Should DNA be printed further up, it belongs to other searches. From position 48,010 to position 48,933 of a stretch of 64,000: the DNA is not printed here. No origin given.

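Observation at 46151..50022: TonB-dependent receptor + SUOX-fold lipoprotein + ModE-type regulator + TauE/DUF81 permease leading a Moco operon: candidate non-ModABC molybdenum acquisition system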

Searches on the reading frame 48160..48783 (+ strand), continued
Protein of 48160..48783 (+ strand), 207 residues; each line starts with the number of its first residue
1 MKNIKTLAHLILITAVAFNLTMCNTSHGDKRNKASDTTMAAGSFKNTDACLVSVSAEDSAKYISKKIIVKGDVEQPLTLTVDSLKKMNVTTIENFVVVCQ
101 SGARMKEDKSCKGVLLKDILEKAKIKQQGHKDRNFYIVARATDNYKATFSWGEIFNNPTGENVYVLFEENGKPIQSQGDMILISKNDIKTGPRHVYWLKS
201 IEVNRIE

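Call 79: search_protein_families(library=ncbifam, proteins=[P0342, P0255], max_evalue=0.01)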
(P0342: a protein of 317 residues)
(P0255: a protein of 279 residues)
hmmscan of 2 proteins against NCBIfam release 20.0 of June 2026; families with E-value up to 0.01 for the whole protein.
P0342 (317 aa): 9 families
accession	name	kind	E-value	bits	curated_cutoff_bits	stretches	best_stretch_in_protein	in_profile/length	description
NF002917.0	PRK03537.1-3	equivalog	6.5e-58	196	264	1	4-165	100-263/267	molybdate ABC transporter substrate-binding protein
NF002919.0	PRK03537.1-6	equivalog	8.5e-56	189.4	482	1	4-164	109-271/275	molybdate ABC transporter substrate-binding protein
NF002918.0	PRK03537.1-4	equivalog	3.3e-50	170.7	288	1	4-164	83-244/246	molybdate ABC transporter substrate-binding protein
NF002920.0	PRK03537.2-1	equivalog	1.7e-35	122.7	470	1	5-188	107-293/314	molybdate ABC transporter substrate-binding protein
NF002916.0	PRK03537.1-2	equivalog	3.8e-24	85.5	359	1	3-165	79-242/244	molybdate ABC transporter substrate-binding protein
NF002915.0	PRK03537.1-1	equivalog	3.4e-18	66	383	1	5-168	73-230/236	molybdate ABC transporter substrate-binding protein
TIGR01256.1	modA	equivalog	3.6e-05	23.8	62.5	1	2-162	71-217/217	molybdate ABC transporter substrate-binding protein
NF049984.1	Rv1679_FadE16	equivalog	0.0021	17.3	600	1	87-143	141-198/371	Rv1679 family acyl-CoA dehydrogenase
NF052245.1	SorA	equivalog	0.0045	15.8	600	0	153-196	72-117/396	SorA family sulfite dehydrogenase catalytic subunit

P0255 (279 aa): 0 families

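Call 80: find_encoding_contigs(protein=P0420, flank=6000, max_places=1)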
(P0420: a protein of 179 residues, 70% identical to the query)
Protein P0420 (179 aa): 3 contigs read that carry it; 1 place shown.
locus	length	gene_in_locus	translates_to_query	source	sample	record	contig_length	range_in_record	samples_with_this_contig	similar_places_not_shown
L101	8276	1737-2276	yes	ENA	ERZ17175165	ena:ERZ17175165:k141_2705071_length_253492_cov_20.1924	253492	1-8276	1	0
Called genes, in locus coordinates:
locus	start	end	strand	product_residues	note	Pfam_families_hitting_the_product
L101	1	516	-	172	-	?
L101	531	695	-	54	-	-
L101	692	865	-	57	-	-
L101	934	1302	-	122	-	PF11162:DUF2946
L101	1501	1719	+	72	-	PF03459:TOBE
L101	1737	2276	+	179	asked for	PF00174:Oxidored_molyb (faint)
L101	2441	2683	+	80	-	PF02604:PhdYeFM_antitox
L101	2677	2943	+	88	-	PF05016:ParE_toxin (weak), PF06769:YoeB_toxin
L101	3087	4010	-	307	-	PF19783:DUF6268 (weak)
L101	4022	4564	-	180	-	PF07017:PagP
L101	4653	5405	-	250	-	PF01547:SBP_bac_1 (weak), PF13531:SBP_bac_11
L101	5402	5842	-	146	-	-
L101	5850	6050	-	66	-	PF07866:DUF1653 (weak)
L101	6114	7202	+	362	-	PF00724:Oxidored_FMN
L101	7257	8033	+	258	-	PF00970:FAD_binding_6 (weak), PF00175:NAD_binding_1 (weak)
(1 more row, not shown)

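Call 81: find_encoding_contigs(protein=P0425, flank=6000, max_places=1)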
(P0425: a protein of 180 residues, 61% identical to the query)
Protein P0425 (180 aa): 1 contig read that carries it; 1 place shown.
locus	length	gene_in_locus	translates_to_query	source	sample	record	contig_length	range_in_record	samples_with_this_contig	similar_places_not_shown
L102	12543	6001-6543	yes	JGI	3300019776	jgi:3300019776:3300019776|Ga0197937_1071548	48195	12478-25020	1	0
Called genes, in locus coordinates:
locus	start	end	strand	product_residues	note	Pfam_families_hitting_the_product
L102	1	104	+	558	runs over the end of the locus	PF07969:Amidohydro_3, PF01979:Amidohydro_1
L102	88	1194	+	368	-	PF01168:Ala_racemase_N, PF14031:D-ser_dehydrat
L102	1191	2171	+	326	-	PF03401:TctC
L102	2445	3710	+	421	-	PF13379:NMT1_2, PF09084:NMT1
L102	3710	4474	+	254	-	PF23441:SDR (weak), PF00106:adh_short, PF01370:Epimerase (weak), PF08659:KR, PF13561:adh_short_C2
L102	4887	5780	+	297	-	PF12849:PBP_like_2, PF13531:SBP_bac_11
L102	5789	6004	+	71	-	PF03459:TOBE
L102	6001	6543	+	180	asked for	-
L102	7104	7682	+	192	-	PF13302:Acetyltransf_3 (faint), PF00583:Acetyltransf_1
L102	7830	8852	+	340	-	PF12849:PBP_like_2, PF12727:PBP_like (faint)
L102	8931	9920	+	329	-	PF00528:BPD_transp_1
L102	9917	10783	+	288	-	PF00528:BPD_transp_1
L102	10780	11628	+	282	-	PF02463:SMC_N, PF13175:AAA_15 (weak), PF00005:ABC_tran, PF13304:AAA_21 (faint)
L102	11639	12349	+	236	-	PF01895:PhoU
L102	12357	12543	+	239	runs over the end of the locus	PF00072:Response_reg, PF00486:Trans_reg_C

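Call 85: search_dna_similar(query=window:48160-48783:+, collection=plasmids, mode=protein, max_evalue=0.001, max_rows=25)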
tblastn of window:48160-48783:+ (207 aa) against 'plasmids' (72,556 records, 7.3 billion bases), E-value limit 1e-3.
Records with a match: 14; places in all: 14; records where one place covers at least 80% of the query: 1.
Best place of each record, by identity: <60% 14.
By first word of the organism name: Caballeronia 6; Burkholderia 6; Pseudomonas 1; Deinococcus 1.
By predicted mobility (MOB-suite, as given by PLSDB): non-mobilizable 10; mobilizable 3; conjugative 1.
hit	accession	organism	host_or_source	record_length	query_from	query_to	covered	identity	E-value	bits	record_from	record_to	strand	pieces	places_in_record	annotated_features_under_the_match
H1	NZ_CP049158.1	Caballeronia sp. SBC1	whole organism,soil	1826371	40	201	78%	34.9%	7e-17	85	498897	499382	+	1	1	none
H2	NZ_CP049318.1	Caballeronia sp. SBC2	whole organism,soil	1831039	40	201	78%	34.9%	7e-17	85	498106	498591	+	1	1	none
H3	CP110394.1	Burkholderia sp. JSH-S8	Tetrastigma hemsleyanum Diels et Gilg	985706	31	204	84%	32.2%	1e-17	87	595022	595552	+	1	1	molybdopterin-dependent oxidoreductase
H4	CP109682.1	Pseudomonas aeruginosa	Homo sapiens,whole organism,swab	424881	67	206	68%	36.4%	2e-27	115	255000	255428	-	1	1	molybdopterin-dependent oxidoreductase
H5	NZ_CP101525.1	Burkholderia arboris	mixed culture,soil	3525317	67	207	68%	33.3%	1e-16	84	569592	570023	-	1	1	none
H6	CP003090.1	Burkholderia sp. YI23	-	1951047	58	195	67%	34.0%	2e-14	78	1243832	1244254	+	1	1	hypothetical protein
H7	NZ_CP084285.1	Caballeronia zhejiangensis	Anasa tristis,Cell culture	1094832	67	204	67%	32.6%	2e-15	81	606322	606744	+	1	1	none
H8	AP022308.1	Burkholderia sp. SFA1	-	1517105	67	204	67%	32.6%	5e-14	77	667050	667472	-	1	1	hypothetical protein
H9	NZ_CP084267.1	Caballeronia sp. Lep1P3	Leptoglossus zonatus,Cell culture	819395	67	204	67%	31.9%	6e-16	82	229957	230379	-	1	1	molybdopterin-dependent oxidoreductase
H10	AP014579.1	Burkholderia sp. RPE67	Riptortus pedestris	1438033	67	204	67%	31.9%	5e-14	77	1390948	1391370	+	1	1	uncharacterized protein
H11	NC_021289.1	Caballeronia insecticola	-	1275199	69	204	66%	32.4%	7e-15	79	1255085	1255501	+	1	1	none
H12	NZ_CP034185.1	Deinococcus psychrotolerans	whole organism,R2A medium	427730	53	206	74%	28.5%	5e-10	65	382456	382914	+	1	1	molybdopterin-dependent oxidoreductase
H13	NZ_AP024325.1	Caballeronia sp. NK8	-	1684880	67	204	67%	31.1%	1e-13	76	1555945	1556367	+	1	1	none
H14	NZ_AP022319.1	Burkholderia sp. THE68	Togo hemipterus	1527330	67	204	67%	31.1%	1e-13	76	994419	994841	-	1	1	none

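Call 86: get_annotated_region(hit=H4, flank=6000)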
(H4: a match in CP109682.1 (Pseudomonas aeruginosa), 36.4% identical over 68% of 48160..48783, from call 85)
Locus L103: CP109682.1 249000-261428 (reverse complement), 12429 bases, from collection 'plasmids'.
description: Pseudomonas aeruginosa strain 2017-45-169 plasmid p2017-45-169_2, complete sequence
organism: Pseudomonas aeruginosa (NCBI taxid 287)
taxonomy: Bacteria; Pseudomonadota; Gammaproteobacteria; Pseudomonadales; Pseudomonadaceae; Pseudomonas; Pseudomonas aeruginosa
host: -; source: Homo sapiens,whole organism,swab; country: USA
typing (MOB-suite, as given by PLSDB): non-mobilizable
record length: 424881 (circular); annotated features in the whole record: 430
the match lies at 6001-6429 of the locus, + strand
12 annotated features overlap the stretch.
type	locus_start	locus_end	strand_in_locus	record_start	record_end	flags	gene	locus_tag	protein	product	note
CDS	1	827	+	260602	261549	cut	dauB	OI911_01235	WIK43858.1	NAD(P)H-dependent anabolic L-arginine dehydrogenase DauB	-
CDS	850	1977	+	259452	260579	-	dauA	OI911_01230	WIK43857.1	FAD-dependent catabolic D-arginine dehydrogenase DauA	-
CDS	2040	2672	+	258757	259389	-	dauR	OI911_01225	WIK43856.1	transcriptional regulator DauR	-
CDS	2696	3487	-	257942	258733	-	-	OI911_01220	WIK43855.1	ABC transporter substrate-binding protein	-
CDS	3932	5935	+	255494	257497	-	-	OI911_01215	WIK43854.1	TonB-dependent receptor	-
CDS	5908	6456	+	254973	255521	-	-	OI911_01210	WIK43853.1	molybdopterin-dependent oxidoreductase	-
CDS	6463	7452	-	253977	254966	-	moaA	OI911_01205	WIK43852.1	GTP 3',8-cyclase MoaA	-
CDS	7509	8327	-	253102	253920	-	-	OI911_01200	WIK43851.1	peptidylprolyl isomerase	-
CDS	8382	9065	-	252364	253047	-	narI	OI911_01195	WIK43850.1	respiratory nitrate reductase subunit gamma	-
CDS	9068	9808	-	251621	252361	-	narJ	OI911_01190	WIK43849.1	nitrate reductase molybdenum cofactor assembly chaperone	-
CDS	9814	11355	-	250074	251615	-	narH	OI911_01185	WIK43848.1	nitrate reductase subunit beta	-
CDS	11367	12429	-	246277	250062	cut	-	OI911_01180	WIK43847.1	nitrate reductase subunit alpha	-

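Call 87: get_annotated_region(hit=H3, flank=6000)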
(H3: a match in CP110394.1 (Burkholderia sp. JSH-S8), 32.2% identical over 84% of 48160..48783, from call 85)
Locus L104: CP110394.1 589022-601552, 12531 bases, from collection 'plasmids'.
description: Burkholderia sp. JSH-S8 plasmid pla, complete sequence
organism: Burkholderia sp. JSH-S8 (NCBI taxid 2880219)
taxonomy: Bacteria; Pseudomonadota; Betaproteobacteria; Burkholderiales; Burkholderiaceae; Burkholderia; Burkholderia sp. JSH-S8
host: -; source: Tetrastigma hemsleyanum Diels et Gilg; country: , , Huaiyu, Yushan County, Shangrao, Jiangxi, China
typing (MOB-suite, as given by PLSDB): non-mobilizable
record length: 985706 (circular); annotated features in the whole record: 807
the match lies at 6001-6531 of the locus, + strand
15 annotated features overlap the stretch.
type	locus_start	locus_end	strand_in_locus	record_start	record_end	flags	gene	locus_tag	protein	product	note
CDS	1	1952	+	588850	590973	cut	-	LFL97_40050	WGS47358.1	FUSC family protein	-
CDS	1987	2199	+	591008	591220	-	-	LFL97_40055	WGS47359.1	DUF1656 domain-containing protein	-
CDS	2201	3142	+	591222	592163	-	-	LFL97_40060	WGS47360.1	HlyD family secretion protein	-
CDS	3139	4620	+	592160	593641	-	-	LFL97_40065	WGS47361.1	efflux transporter outer membrane subunit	-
CDS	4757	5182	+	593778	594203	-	-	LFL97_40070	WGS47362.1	TOBE domain-containing protein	-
CDS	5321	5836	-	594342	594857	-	-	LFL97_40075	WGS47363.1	lipocalin-like domain-containing protein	-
CDS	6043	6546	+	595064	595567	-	-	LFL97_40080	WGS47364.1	molybdopterin-dependent oxidoreductase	-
CDS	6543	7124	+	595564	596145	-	-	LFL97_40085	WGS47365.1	nitrogen fixation protein NifQ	-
CDS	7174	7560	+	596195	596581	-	-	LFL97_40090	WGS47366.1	winged helix-turn-helix domain-containing protein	-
CDS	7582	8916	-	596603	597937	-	-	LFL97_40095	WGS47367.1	DUF2325 domain-containing protein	-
CDS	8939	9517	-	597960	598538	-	-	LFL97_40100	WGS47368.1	hypothetical protein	-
CDS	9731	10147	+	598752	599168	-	-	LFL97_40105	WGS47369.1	plastocyanin/azurin family copper-binding protein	-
CDS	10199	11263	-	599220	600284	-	-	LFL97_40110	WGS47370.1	EamA family transporter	-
CDS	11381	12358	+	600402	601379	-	-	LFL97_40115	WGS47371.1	chromate resistance protein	-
CDS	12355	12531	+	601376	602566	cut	-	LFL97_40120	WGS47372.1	chromate transporter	-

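Call 88: get_annotated_region(hit=H1, flank=5000)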
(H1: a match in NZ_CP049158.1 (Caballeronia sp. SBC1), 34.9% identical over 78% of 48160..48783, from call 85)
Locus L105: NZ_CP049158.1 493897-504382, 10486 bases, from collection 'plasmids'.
description: Caballeronia sp. SBC1 plasmid pSBC1_2, complete sequence
organism: Caballeronia sp. SBC1 (NCBI taxid 2705548)
taxonomy: Bacteria; Pseudomonadota; Betaproteobacteria; Burkholderiales; Burkholderiaceae; Caballeronia; Caballeronia sp. SBC1
host: -; source: whole organism,soil; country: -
typing (MOB-suite, as given by PLSDB): mobilizable; relaxase MOBP
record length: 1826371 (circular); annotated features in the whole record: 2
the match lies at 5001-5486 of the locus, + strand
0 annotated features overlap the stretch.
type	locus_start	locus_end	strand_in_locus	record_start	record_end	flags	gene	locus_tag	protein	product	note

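Call 89: get_annotated_region(hit=H12, flank=5000)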
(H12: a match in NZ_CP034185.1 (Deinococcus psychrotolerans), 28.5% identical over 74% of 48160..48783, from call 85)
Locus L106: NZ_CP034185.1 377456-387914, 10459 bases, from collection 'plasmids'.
description: Deinococcus psychrotolerans strain S14-83 plasmid unnamed1, complete sequence
organism: Deinococcus psychrotolerans (NCBI taxid 2489213)
taxonomy: Bacteria; Deinococcota; Deinococci; Deinococcales; Deinococcaceae; Deinococcus; Deinococcus psychrotolerans
host: -; source: whole organism,R2A medium; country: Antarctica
typing (MOB-suite, as given by PLSDB): non-mobilizable
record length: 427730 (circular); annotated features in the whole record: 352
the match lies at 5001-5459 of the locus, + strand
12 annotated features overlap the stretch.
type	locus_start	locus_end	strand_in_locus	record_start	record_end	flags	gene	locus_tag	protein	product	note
CDS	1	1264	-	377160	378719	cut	pxpB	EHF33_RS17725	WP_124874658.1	5-oxoprolinase subunit PxpB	GO:0005975 - carbohydrate metabolic process [Evidence IEA]; GO:0006807 - nitrogen compound metabolic process [Evidence ...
CDS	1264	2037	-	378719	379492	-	-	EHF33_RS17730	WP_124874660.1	5-oxoprolinase subunit PxpA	GO:0005975 - carbohydrate metabolic process [Evidence IEA]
CDS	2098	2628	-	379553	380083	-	-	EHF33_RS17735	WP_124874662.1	DUF1440 domain-containing protein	-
CDS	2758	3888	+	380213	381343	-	-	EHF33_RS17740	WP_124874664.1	substrate-binding domain-containing protein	-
CDS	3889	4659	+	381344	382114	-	modA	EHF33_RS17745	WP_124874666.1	molybdate ABC transporter substrate-binding protein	GO:0015689 - molybdate ion transport [Evidence IEA]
CDS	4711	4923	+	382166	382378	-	-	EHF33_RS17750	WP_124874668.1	TOBE domain-containing protein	-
CDS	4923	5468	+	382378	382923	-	-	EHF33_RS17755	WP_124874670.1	molybdopterin-dependent oxidoreductase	-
CDS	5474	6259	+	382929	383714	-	-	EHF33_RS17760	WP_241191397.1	ABC transporter permease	GO:0006810 - transport [Evidence IEA]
CDS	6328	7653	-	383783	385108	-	-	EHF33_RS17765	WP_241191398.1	trypsin-like peptidase domain-containing protein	-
CDS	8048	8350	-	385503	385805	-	-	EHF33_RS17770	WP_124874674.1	cupin domain-containing protein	-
CDS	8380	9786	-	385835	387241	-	-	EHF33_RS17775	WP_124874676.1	MFS transporter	GO:0055085 - transmembrane transport [Evidence IEA]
CDS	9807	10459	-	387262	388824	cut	-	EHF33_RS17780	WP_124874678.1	S8 family serine peptidase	GO:0006508 - proteolysis [Evidence IEA]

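Call 90: get_annotated_region(hit=H9, flank=5000)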
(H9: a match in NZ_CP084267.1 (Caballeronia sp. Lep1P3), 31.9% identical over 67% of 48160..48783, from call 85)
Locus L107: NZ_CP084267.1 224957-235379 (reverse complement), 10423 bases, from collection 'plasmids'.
description: Caballeronia sp. Lep1P3 plasmid p1, complete sequence
organism: Caballeronia sp. Lep1P3 (NCBI taxid 2878150)
taxonomy: Bacteria; Pseudomonadota; Betaproteobacteria; Burkholderiales; Burkholderiaceae; Caballeronia; Caballeronia sp. Lep1P3
host: -; source: Leptoglossus zonatus,Cell culture; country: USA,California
typing (MOB-suite, as given by PLSDB): mobilizable; relaxase MOBP
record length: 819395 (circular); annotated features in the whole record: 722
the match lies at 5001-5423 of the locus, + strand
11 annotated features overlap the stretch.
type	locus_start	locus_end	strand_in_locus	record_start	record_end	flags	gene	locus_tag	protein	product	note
CDS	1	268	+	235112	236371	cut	-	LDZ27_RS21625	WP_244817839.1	ROK family transcriptional regulator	GO:0006355 - regulation of DNA-templated transcription [Evidence IEA]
CDS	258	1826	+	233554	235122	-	-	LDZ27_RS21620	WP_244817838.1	sugar ABC transporter ATP-binding protein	-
CDS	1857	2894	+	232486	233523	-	-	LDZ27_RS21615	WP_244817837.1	ribose ABC transporter permease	-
CDS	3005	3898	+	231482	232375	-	-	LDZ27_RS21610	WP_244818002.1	ABC transporter substrate-binding protein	-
CDS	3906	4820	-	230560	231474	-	-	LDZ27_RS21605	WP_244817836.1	hypothetical protein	-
CDS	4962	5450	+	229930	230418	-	-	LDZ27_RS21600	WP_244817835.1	molybdopterin-dependent oxidoreductase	-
CDS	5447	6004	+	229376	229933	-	-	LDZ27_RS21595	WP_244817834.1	nitrogen fixation protein NifQ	GO:0009399 - nitrogen fixation [Evidence IEA]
CDS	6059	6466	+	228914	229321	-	-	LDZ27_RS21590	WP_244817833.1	LysR family transcriptional regulator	GO:0006355 - regulation of DNA-templated transcription [Evidence IEA]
CDS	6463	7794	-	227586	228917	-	-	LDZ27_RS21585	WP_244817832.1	DUF2325 domain-containing protein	-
CDS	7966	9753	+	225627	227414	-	lpdA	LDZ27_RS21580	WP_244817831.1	dihydrolipoyl dehydrogenase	GO:0045454 - cell redox homeostasis [Evidence IEA]; GO:0051068 - dihydrolipoamide metabolic process [Evidence IEA]; ...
CDS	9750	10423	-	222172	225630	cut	-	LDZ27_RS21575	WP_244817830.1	response regulator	GO:0000160 - phosphorelay signal transduction system [Evidence IEA]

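Call 91: get_annotated_region(hit=H5, flank=5000)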
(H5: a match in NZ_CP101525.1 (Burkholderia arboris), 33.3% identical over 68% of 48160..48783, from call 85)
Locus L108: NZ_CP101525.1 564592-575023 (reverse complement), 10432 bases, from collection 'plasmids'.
description: Burkholderia arboris strain MEC_B345 plasmid pla_1, complete sequence
organism: Burkholderia arboris (NCBI taxid 488730)
taxonomy: Bacteria; Pseudomonadota; Betaproteobacteria; Burkholderiales; Burkholderiaceae; Burkholderia; Burkholderia arboris
host: -; source: mixed culture,soil; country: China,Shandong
typing (MOB-suite, as given by PLSDB): non-mobilizable
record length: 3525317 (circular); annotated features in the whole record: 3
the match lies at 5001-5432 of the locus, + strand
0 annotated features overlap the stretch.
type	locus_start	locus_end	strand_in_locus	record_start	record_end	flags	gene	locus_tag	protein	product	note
